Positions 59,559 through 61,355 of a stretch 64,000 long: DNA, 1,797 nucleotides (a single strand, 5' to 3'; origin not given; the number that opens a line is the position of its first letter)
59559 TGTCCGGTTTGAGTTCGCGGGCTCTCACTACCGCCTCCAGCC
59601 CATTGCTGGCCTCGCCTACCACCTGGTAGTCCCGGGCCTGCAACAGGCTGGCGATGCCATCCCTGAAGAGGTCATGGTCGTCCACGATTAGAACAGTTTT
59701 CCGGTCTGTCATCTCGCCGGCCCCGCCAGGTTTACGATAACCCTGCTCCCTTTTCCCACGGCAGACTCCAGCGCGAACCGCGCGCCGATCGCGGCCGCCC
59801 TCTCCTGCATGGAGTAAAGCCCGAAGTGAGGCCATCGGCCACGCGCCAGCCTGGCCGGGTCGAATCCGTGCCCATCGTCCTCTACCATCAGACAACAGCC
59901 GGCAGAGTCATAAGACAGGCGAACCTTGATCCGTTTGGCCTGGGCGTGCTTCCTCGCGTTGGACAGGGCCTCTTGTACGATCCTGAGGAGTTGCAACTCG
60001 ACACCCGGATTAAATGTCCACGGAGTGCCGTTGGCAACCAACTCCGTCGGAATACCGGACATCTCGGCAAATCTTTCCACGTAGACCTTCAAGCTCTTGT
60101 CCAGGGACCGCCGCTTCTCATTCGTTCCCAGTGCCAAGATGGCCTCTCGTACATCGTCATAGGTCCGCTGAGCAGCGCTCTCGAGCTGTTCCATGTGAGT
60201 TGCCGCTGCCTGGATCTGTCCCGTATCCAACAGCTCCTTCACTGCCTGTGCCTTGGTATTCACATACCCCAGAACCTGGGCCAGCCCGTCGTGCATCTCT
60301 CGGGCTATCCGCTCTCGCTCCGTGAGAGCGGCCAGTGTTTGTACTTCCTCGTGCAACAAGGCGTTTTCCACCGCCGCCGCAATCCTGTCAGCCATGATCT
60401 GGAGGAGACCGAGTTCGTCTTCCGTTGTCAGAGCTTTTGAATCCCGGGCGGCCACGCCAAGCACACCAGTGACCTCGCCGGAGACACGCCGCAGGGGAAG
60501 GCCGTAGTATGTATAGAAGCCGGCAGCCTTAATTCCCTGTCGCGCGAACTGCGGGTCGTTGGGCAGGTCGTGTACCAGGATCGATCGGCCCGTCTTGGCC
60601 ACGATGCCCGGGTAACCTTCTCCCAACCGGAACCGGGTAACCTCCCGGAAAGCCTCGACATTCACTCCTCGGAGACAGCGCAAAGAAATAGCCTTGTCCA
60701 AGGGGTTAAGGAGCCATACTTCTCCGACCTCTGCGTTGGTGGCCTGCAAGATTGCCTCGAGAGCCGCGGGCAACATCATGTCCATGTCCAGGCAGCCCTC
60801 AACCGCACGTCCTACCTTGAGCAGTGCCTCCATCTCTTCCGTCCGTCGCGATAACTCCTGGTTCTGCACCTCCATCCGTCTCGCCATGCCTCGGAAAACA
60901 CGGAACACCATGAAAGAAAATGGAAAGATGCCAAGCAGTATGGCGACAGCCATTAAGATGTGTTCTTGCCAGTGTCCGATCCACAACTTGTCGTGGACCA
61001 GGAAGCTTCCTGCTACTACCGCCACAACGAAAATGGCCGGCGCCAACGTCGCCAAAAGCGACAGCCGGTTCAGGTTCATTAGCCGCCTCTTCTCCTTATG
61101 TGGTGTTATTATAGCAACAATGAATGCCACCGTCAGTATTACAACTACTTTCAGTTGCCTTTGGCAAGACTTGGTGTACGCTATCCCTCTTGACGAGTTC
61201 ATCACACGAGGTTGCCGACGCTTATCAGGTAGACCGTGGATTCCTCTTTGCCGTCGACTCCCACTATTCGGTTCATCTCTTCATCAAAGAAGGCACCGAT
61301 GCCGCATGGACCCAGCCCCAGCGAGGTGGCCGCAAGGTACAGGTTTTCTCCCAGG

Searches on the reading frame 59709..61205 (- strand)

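Call 75: search_protein_families(library=pfam, proteins=[window:59709-61205:-])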
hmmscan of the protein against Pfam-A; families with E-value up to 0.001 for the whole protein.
window:59709-61205:- (498 aa): 6 families
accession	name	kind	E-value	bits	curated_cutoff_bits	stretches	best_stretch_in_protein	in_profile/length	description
PF13185.12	GAF_2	-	9.2e-18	65.2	28.6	1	139-280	2-136/136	GAF domain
PF07730.19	HisKA_3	-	3.3e-13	50.4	24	1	296-360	1-64/68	Histidine kinase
PF02518.31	HATPase_c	-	7.4e-13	49.4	26.4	1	402-493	2-107/111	Histidine kinase-, DNA gyrase B-, and HSP90-like ATPase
PF01590.32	GAF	-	1.5e-12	48.7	22.4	1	140-279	1-133/133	GAF domain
PF13581.12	HATPase_c_2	-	5.5e-07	30.1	27.4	1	376-455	15-86/127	Histidine kinase-like ATPase domain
PF13492.12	GAF_3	-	0.00044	21.1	27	0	236-281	86-129/129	GAF domain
